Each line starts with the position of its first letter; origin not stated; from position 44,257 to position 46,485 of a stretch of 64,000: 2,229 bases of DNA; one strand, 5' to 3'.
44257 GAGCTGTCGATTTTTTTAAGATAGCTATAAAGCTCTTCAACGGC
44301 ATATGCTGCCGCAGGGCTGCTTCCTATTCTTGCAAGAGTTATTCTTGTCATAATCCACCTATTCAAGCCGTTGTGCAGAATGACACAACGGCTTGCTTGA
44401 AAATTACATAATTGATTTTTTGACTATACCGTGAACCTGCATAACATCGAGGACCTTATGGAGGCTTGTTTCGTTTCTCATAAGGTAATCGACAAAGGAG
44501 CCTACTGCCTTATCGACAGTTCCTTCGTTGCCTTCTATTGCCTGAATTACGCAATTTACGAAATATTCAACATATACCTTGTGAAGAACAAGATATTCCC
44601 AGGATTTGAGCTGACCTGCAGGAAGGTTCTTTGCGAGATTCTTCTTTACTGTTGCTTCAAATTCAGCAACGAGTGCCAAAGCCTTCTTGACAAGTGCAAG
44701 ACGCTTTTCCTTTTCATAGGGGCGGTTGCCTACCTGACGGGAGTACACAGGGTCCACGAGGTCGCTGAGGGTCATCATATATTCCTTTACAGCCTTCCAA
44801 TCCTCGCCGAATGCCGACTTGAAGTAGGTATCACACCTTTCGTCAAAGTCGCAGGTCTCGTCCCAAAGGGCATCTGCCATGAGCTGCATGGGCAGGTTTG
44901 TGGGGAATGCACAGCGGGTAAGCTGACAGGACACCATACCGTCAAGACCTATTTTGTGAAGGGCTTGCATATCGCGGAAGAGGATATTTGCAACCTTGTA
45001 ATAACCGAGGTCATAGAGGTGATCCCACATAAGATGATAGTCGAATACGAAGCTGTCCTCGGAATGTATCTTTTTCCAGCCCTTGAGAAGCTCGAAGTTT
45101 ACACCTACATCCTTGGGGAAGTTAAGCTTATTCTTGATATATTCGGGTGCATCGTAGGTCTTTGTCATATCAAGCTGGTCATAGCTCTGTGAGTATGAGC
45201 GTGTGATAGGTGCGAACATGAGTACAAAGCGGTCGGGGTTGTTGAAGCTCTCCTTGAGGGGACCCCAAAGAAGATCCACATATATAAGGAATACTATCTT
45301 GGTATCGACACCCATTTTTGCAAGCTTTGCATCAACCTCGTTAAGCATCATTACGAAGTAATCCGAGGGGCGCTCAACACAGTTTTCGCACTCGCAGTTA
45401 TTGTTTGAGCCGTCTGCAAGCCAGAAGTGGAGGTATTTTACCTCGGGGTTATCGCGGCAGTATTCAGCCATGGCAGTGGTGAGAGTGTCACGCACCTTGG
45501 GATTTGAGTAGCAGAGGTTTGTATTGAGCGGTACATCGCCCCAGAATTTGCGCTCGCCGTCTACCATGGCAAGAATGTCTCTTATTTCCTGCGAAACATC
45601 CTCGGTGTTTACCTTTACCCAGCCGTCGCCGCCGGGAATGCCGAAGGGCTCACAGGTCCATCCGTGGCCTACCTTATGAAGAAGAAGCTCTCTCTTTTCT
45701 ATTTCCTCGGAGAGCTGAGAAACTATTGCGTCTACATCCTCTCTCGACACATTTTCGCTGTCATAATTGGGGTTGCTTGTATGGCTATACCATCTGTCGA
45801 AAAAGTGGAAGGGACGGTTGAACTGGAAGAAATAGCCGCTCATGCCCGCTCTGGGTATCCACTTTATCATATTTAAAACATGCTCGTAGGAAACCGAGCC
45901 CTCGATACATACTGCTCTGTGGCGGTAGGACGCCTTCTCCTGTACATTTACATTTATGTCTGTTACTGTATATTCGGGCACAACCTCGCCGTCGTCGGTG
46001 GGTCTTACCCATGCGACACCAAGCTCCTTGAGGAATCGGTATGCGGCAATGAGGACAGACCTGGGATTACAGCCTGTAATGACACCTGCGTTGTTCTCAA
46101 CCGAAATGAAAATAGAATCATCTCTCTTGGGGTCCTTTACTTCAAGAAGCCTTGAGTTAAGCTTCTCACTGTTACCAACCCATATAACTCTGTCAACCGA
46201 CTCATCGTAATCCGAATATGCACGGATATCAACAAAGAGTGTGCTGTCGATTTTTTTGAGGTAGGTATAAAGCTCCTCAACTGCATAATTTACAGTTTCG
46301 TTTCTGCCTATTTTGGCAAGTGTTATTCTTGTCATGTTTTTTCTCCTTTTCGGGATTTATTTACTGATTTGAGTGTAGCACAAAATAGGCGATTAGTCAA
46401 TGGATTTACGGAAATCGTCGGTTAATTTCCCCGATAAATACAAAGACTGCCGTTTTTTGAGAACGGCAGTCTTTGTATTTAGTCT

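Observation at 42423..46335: Tandem paralogous 645-aa proteins of unknown function under a PocR-AraC regulator, next to rare-sugar isomerase and epimerase genes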

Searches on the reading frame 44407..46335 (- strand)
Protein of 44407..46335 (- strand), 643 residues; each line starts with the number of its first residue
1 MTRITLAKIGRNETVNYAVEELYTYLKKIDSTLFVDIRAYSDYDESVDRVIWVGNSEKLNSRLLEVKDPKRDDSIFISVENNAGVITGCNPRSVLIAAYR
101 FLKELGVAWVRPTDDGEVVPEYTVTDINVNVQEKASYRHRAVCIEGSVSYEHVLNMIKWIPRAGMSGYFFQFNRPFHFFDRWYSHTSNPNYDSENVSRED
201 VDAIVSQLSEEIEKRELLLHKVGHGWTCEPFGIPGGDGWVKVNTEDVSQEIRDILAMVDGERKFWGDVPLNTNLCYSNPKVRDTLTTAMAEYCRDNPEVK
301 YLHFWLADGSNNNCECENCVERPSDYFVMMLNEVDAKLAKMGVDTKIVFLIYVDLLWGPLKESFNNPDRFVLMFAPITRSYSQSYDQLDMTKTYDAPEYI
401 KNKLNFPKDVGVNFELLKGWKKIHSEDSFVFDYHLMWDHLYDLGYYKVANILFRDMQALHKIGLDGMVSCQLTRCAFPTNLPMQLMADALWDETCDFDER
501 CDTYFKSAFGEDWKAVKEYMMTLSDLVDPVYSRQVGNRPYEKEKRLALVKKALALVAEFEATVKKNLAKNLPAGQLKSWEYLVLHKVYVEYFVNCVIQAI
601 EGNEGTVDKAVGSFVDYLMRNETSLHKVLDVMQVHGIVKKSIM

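Call 6: search_protein_families(library=pfam, proteins=[window:44407-46335:-], max_evalue=1)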
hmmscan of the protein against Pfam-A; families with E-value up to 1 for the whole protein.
window:44407-46335:- (643 aa): 4 families
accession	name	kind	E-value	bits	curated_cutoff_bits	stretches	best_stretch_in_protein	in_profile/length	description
PF16126.11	DUF4838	-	4.7e-10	39.6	26.6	1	253-520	80-324/325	Domain of unknown function (DUF4838)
PF05186.18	Dpy-30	-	0.037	14.2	22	1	278-308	7-39/42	Dpy-30 motif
PF12229.13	PG_binding_4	-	0.15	12.7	22.1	0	39-73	11-44/117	Putative peptidoglycan binding domain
PF16579.11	AdenylateSensor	-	0.17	12.7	27.1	1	84-117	5-38/118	Adenylate sensor of SNF1-like protein kinase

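Call 7: search_protein_families(library=ncbifam, proteins=[window:44407-46335:-], max_evalue=1)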
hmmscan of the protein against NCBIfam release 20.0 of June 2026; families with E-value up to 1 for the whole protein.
window:44407-46335:- (643 aa): 0 families

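Call 12: find_homologous_proteins(query=window:44407-46335:-, max_evalue=0.00001)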
Query window:44407-46335:- (643 aa): 3192 proteins with E <= 0.00001 among 8000 candidates; the best 120 are listed.
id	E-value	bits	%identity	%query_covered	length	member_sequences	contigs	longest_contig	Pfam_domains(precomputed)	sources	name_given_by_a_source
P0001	0.0e+0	1326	85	100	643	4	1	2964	PF16126.12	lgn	-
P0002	0.0e+0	1284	83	100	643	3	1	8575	-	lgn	-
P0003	8.8e-296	1001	66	99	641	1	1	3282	PF16126.12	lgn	-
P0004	5.5e-295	998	65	100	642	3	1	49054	PF16126.12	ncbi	-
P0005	2.1e-282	956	63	100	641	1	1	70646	PF16126.12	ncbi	-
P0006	6.1e-257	872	59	98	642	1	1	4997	-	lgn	-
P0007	2.1e-245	834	57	98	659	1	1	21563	PF16126.12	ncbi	-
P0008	6.3e-244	829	57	99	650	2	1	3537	PF16126.12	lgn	-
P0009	1.2e-242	825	56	98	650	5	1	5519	PF16126.12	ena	-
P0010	6.0e-242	823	57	98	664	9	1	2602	PF16126.12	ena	-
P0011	1.3e-240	818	53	99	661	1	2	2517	PF16126.12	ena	-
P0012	5.9e-239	813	56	100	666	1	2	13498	PF16126.12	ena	-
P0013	5.5e-226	770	53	98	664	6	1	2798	PF16126.12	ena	-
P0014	2.3e-220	751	53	100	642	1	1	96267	PF16126.12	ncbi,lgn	-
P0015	5.7e-220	750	52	100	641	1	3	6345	PF16126.12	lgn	-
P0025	8.8e-212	723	52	100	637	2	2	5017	PF16126.12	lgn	-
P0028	3.1e-209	715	53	98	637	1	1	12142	PF16126.12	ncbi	-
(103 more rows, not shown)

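Call 13: search_solved_structures(query=window:44407-46335:-, max_evalue=1, show_alignments=2)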
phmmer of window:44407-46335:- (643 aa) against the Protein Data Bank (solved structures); distinct sequences matched with E-value up to 1: 2.
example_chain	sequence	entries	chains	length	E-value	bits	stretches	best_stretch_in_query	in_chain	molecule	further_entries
8j9c_A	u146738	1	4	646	0.71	11.3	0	214-301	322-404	Putative glycyl aminopeptidase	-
8j9d_A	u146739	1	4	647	0.71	11.3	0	214-301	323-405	Putative glycyl aminopeptidase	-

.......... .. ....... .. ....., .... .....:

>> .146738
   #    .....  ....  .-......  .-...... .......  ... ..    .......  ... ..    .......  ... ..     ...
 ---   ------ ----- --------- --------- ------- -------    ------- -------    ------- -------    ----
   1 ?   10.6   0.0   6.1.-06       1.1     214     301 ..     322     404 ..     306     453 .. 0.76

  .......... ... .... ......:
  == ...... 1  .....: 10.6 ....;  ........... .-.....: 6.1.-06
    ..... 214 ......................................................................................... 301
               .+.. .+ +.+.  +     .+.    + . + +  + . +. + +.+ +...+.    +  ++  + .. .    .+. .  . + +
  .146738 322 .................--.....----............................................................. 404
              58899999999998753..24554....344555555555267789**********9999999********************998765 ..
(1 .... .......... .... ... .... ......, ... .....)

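Call 21: find_encoding_contigs(protein=P0014, flank=10000, max_places=4)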
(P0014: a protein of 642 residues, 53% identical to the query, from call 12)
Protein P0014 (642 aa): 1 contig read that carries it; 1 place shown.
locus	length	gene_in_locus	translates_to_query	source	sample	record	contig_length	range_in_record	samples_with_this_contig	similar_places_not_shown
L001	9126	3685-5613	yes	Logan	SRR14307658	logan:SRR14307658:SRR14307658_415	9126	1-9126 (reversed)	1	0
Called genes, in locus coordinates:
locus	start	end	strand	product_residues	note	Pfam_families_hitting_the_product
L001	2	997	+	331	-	?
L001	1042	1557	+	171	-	-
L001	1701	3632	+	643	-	PF16126:DUF4838 (weak)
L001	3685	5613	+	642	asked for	PF16126:DUF4838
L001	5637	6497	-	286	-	PF10114:PocR, PF12833:HTH_18, PF00165:HTH_AraC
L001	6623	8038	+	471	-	PF02952:Fucose_iso_C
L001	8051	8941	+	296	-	PF01261:AP_endonuc_2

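Call 22: find_encoding_contigs(protein=P0002, flank=10000, max_places=3)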
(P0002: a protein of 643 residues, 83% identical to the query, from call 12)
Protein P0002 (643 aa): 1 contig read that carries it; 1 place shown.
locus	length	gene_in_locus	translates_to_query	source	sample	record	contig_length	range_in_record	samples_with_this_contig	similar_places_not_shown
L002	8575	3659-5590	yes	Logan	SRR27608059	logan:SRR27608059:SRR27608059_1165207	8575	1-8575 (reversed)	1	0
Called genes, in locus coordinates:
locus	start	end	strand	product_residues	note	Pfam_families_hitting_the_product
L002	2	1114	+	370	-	?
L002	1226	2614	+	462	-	PF12389:Peptidase_M73 (weak), PF13306:LRR_5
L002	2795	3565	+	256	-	PF04203:Sortase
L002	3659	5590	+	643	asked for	-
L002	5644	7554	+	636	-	PF16126:DUF4838 (weak)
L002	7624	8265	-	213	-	PF07853:DUF1648, PF13630:SdpI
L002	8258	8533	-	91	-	PF01022:HTH_5, PF12802:MarR_2 (weak), PF12840:HTH_20, PF08279:HTH_11 (faint)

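Call 25: find_related_loci(query=A1, collection=genome_contigs, flank=10000)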
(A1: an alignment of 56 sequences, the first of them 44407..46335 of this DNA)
Query A1 (643 aa) in genome_contigs; peptide patterns used: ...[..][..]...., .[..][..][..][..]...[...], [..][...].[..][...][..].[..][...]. (x = any residue, [..] = any of these).
597 stretches matched a pattern (row limit reached: there are more); 563 encode a relative of the query (tblastn E <= 1e-3); the best 80 are kept; 80 distinct loci.
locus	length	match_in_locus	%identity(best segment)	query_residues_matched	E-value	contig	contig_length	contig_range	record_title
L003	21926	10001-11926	81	1-642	0e+0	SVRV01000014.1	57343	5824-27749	MAG: Oscillospiraceae bacterium isolate SIG652 NODE_12959_length_57343_cov_3.797627, whole genome shotgun sequence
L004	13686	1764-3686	65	1-642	0e+0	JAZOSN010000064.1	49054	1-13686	MAG: Eubacteriales bacterium isolate T1900045543_YK20190237.MAGScoT_cleanbin_000030 SGB_7835_k141_3395879, whole genome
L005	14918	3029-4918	57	1-633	0e+0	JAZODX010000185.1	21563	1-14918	MAG: Eubacteriales bacterium isolate T1900044750_TS20190416.MAGScoT_cleanbin_000096 SGB_2195_k141_90096, whole genome sh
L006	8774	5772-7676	58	1-630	0e+0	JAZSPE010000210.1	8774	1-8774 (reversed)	MAG: Clostridia bacterium isolate T1900044546_TS20190012.MAGScoT_cleanbin_000067 SGB_149_k141_1498182, whole genome shot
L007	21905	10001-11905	58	1-630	0e+0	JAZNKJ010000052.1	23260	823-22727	MAG: Clostridia bacterium isolate T1900044676_TS20190142.MAGScoT_cleanbin_000006 SGB_1632_k141_261999, whole genome shot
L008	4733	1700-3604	57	1-630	0e+0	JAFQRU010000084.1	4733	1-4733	MAG: Clostridia bacterium isolate RGIG2092 Goat_Colon-3__c333126, whole genome shotgun sequence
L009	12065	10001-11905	57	1-630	0e+0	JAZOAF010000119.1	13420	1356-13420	MAG: Clostridia bacterium isolate T1900044764_TS20190230.MAGScoT_cleanbin_000030 SGB_2391_k141_158434, whole genome shot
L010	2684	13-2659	55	1-630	0e+0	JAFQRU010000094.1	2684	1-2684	MAG: Clostridia bacterium isolate RGIG2092 Goat_Colon-3__c397833, whole genome shotgun sequence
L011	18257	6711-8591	51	3-630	0e+0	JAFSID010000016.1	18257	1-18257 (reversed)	MAG: Clostridia bacterium isolate RGIG3164 Goat_Rectum.Co__c433642, whole genome shotgun sequence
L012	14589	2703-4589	52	3-632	0e+0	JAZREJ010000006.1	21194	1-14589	MAG: Eubacteriales bacterium isolate T1900045500_YK20190194.MAGScoT_cleanbin_000040 SGB_7490_k141_2081718, whole genome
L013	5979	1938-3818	50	3-630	0e+0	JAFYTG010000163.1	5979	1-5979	MAG: Clostridia bacterium isolate RGIG7401 Water_buffalos_Cecum.Co__c3557763, whole genome shotgun sequence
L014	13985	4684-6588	50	1-641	0e+0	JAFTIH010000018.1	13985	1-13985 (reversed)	MAG: Clostridia bacterium isolate RGIG3844 Roe_deer_Cecum-1__c239658, whole genome shotgun sequence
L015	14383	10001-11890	46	6-639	0e+0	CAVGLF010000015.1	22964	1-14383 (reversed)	Butyricicoccaceae bacterium isolate H07646-L1_cleanbin_000041 genome assembly, contig: Spades_H07646-L1_contig_1163, who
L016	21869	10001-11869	48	3-631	0e+0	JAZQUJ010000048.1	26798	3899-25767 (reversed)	MAG: Bianqueaceae bacterium isolate T1900045180_TC20190176.MAGScoT_cleanbin_000070 SGB_5236_k141_844329, whole genome sh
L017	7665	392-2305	47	3-642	0e+0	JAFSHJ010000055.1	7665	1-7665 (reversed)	MAG: Oscillospiraceae bacterium isolate RGIG3144 Goat_Rectum.Co__c463032, whole genome shotgun sequence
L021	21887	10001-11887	46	6-636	0e+0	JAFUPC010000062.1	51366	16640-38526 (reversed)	MAG: Clostridia bacterium isolate RGIG4697 Roe_deer_Rectum.Co__c1376716, whole genome shotgun sequence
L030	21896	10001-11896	46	3-638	0e+0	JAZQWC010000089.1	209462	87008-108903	MAG: Bianqueaceae bacterium isolate T1900045166_TC20190160.MAGScoT_cleanbin_000033 SGB_5149_k141_269265, whole genome sh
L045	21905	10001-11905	44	1-642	0e+0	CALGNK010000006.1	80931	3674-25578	MAG: uncultured bacterium isolate L1_Bin_METABAT__224_1 genome assembly, contig: c_000001245380, whole genome shotgun se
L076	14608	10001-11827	44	3-630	1e-172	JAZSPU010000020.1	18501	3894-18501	MAG: Acutalibacteraceae bacterium isolate T1900044545_TS20190011.MAGScoT_cleanbin_000034 SGB_126_k141_851657, whole geno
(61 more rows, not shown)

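Call 31: search_protein_families(library=pfam, proteins=[L016:8110-9057:-, L016:4132-5349:+, L045:2770-4506:+, L021:8401-9840:-, L016:18150-20075:+, L021:12305-14458:-, L021:1666-3225:+, L007:7035-7886:+, L016:9200-9895:+, L030:19850-20866:+], max_evalue=0.0001)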
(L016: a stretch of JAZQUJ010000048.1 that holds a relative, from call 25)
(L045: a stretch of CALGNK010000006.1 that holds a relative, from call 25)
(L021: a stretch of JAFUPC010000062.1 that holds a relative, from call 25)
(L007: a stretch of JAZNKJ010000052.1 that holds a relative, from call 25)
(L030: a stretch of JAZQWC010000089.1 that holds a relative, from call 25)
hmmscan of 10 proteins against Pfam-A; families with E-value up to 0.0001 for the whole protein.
L016:8110-9057:- (315 aa): 3 families
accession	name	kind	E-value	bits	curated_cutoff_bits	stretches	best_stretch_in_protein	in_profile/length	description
PF12833.13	HTH_18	-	6e-22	78.2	33.6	1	233-310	1-78/80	Helix-turn-helix domain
PF00165.29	HTH_AraC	-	7.4e-16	58.3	26.6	1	272-309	1-40/42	Bacterial regulatory helix-turn-helix proteins, AraC family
PF07883.17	Cupin_2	-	6.1e-05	23.1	27.2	1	46-106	3-62/70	Cupin domain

L016:4132-5349:+ (405 aa): 2 families
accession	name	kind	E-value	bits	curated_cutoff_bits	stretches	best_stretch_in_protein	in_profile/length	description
PF00005.33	ABC_tran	-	2.8e-31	109.4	25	2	167-274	42-136/137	ABC transporter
PF08352.17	oligo_HPY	-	6.5e-09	36.5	27.1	1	326-363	1-37/65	Oligopeptide/dipeptide transporter, C-terminal region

L045:2770-4506:+ (578 aa): 3 families
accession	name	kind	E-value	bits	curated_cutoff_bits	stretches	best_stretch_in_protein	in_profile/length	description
PF00664.28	ABC_membrane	-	1.1e-45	157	28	1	18-286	3-273/274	ABC transporter transmembrane region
PF00005.33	ABC_tran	-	1.3e-34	120.2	25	1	351-500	1-137/137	ABC transporter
PF02463.25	SMC_N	-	2.1e-06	27.8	40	0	391-539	110-209/220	RecF/RecN/SMC N terminal domain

L021:8401-9840:- (479 aa): 1 family
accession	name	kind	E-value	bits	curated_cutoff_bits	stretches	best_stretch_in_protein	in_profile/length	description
PF03747.19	ADP_ribosyl_GH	-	1.6e-48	166.3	26.2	1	136-442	1-286/287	ADP-ribosylglycohydrolase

L016:18150-20075:+ (641 aa): 2 families
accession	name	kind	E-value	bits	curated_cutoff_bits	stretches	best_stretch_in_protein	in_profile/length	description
PF18088.7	Glyco_H_20C_C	-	2.4e-47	161.7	27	1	441-616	18-186/194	Glycoside Hydrolase 20C C-terminal domain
PF00728.28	Glyco_hydro_20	-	1.1e-13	51.8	22.3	1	94-279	5-226/348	Glycosyl hydrolase family 20, catalytic domain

L021:12305-14458:- (717 aa): 0 families

L021:1666-3225:+ (519 aa): 3 families
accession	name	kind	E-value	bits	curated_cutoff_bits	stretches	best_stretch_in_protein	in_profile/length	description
PF13365.12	Trypsin_2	-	3.2e-33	115.9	27.6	1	186-328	1-144/144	Trypsin-like peptidase domain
PF00089.32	Trypsin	-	4.7e-14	53.2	20.6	1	180-348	23-214/220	Trypsin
PF13180.12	PDZ_2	-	2.9e-10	40.7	27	1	400-486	2-78/80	PDZ domain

L007:7035-7886:+ (283 aa): 2 families
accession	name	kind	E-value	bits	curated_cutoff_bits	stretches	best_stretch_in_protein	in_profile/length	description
PF01734.28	Patatin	-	4.4e-23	82.9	27.7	1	6-173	1-190/191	Patatin-like phospholipase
PF19890.4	DUF6363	-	3.1e-19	69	26.4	1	209-282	1-74/75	Domain of unknown function (DUF6363)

L016:9200-9895:+ (231 aa): 1 family
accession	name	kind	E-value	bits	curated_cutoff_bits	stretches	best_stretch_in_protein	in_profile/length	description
PF02585.22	PIG-L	-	1.2e-27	97.4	28.2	1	4-124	1-128/129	GlcNAc-PI de-N-acetylase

L030:19850-20866:+ (338 aa): 3 families
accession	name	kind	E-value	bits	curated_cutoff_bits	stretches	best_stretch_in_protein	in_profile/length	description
PF22725.1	GFO_IDH_MocA_C3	-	1.7e-29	102.8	27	1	131-253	1-123/124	GFO/IDH/MocA C-terminal domain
PF02894.22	GFO_IDH_MocA_C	-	5.2e-29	102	22.9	1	135-337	1-218/218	Oxidoreductase family, C-terminal alpha/beta domain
PF01408.29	GFO_IDH_MocA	-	3.5e-26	92.7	24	1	4-118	1-115/120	Oxidoreductase family, NAD-binding Rossmann fold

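Call 35: predict_structure(alignment_id=A1)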
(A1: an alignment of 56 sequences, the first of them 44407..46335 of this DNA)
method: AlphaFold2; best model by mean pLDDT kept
length: 643 residues; sequences in the alignment: 56
mean_pLDDT: 93.8   pTM: 0.93
mean pLDDT of the five models: 93.8, 93.6, 93.0, 92.4, 91.2
residues with pLDDT >= 90: 552; 70-90: 84; 50-70: 7; < 50: 0
segments of 3 or more residues with pLDDT < 50: none
pLDDT, mean of each block of 10 residues (from residue 1): 94 98 98 97 96 97 94 86 96 98 98 95 92 79 93 97 96 93 93 95 97 97 94 90 94 97 96 97 98 96 95 96 97 98 97 93 96 89 90 92 89 94 94 83 94 94 92 86 96 96 98 98 91 73 92 97 98 97 97 94 93 95 95 85 80
secondary structure, 60 per line:
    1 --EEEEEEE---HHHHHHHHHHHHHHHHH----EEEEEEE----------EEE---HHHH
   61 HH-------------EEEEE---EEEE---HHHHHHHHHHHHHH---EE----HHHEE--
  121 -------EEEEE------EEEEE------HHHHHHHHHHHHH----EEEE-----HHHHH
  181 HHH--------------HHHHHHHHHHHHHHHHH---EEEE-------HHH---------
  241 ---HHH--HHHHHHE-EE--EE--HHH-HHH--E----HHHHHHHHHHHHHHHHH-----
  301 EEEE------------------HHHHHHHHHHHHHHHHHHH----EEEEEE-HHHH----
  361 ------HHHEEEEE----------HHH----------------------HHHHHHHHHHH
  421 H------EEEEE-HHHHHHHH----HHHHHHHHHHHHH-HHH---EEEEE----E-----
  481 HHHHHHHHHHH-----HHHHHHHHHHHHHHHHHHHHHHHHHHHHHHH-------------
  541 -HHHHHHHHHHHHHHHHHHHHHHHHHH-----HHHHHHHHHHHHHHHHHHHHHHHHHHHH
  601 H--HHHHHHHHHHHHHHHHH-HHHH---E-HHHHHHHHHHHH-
elements in order: E3-9 H13-29 E34-40 E51-53 H57-62 E76-80 E84-87 H91-104 E128-132 E139-143 H150-162 E167-170 H176-183 H198-214 E218-221 H249-254 H279-295 E301-304 H323-341 E346-351 H353-356 E370-374 H410-421 E428-432 H434-441 H446-458 E466-470 H481-491 H497-527 H542-567 H573-601 H604-620 H622-625 H631-642

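Call 47: fold_search(model_id=the predicted structure, library=pdb)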
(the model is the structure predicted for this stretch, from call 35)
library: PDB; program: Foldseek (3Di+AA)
matches with E <= 10: 826; with E <= 0.001: 76
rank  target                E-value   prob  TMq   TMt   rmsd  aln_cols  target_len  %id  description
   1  7khv_B                4.0e-13  1.00  0.46  0.50  10.2       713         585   11  CpOGA IN COMPLEX WITH LIGAND 54 (released 2020-12-02)
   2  2v5c_A                1.7e-12  1.00  0.45  0.49  10.6       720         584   12  Family 84 glycoside hydrolase from Clostridium perfringens, 2.1 Angstrom structure (released 2009-01-27)
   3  7khv_A                1.7e-12  1.00  0.44  0.48  10.6       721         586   11  CpOGA IN COMPLEX WITH LIGAND 54 (released 2020-12-02)
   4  2j62_A                2.1e-12  1.00  0.46  0.50  10.1       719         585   11  Structure of a bacterial O-glcnacase in complex with glcnacstatin (released 2007-02-13)
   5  2cbj_A                3.4e-12  1.00  0.47  0.51   9.7       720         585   10  Structure of the Clostridium perfringens NagJ family 84 glycoside hydrolase, a homologue of human O-GlcNAcase in compl (released 2006-02-13)
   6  2wb5_A                4.2e-12  1.00  0.47  0.52   9.8       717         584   10  GlcNAcstatins are nanomolar inhibitors of human O-GlcNAcase inducing cellular hyper-O-GlcNAcylation (released 2009-03-31)
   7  5oxd                  4.7e-12  1.00  0.45  0.49  10.4       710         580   11  Complex of a C. perfringens O-GlcNAcase with a fragment hit (released 2018-05-16)
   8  2v5d                  4.9e-12  1.00  0.45  0.41  10.2       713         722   11  Structure of a Family 84 Glycoside Hydrolase and a Family 32 Carbohydrate-Binding Module in Tandem from Clostridium perf (released 2009-01-27)
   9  4c90_A                5.5e-12  1.00  0.55  0.45   8.3       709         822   10  Evidence that GH115 alpha-glucuronidase activity is dependent on conformational flexibility (released 2013-11-13)
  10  7pxq                  6.7e-12  1.00  0.55  0.44   8.6       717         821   11  GH115 alpha-1,2-glucuronidase D303A (released 2022-01-19)
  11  2xpk_A                7.1e-12  1.00  0.46  0.49  10.0       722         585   10  Cell-penetrant, nanomolar O-GlcNAcase inhibitors selective against lysosomal hexosaminidases (released 2011-03-16)
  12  7k41                  1.0e-11  1.00  0.48  0.52  10.6       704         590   11  Bacterial O-GlcNAcase (OGA) with compound (released 2021-01-13)
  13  1mqq                  1.1e-11  1.00  0.50  0.48  12.4       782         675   12  THE CRYSTAL STRUCTURE OF ALPHA-D-GLUCURONIDASE FROM BACILLUS STEAROTHERMOPHILUS T-1 COMPLEXED WITH GLUCURONIC ACID (released 2003-09-17)
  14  4c91_A                3.1e-11  1.00  0.56  0.46   7.5       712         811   10  Evidence that GH115 alpha-glucuronidase activity is dependent on conformational flexibility (released 2013-11-13)
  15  1k9d                  3.9e-11  1.00  0.44  0.43  14.7       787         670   11  The 1.7 A crystal structure of alpha-D-glucuronidase, a family-67 glycoside hydrolase from Bacillus stearothermophilus T (released 2002-10-29)
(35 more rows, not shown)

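Call 48: search_solved_structures(query=A1, max_evalue=1)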
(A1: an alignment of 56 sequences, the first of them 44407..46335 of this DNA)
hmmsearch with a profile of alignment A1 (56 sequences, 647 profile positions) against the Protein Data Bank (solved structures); distinct sequences matched with E-value up to 1: 0.

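Call 52: search_dna_similar(query=window:44407-46335:-, collection=plasmids, mode=protein, max_rows=40, max_evalue=1e-10)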
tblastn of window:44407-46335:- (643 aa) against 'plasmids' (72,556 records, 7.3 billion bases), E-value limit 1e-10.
No match.
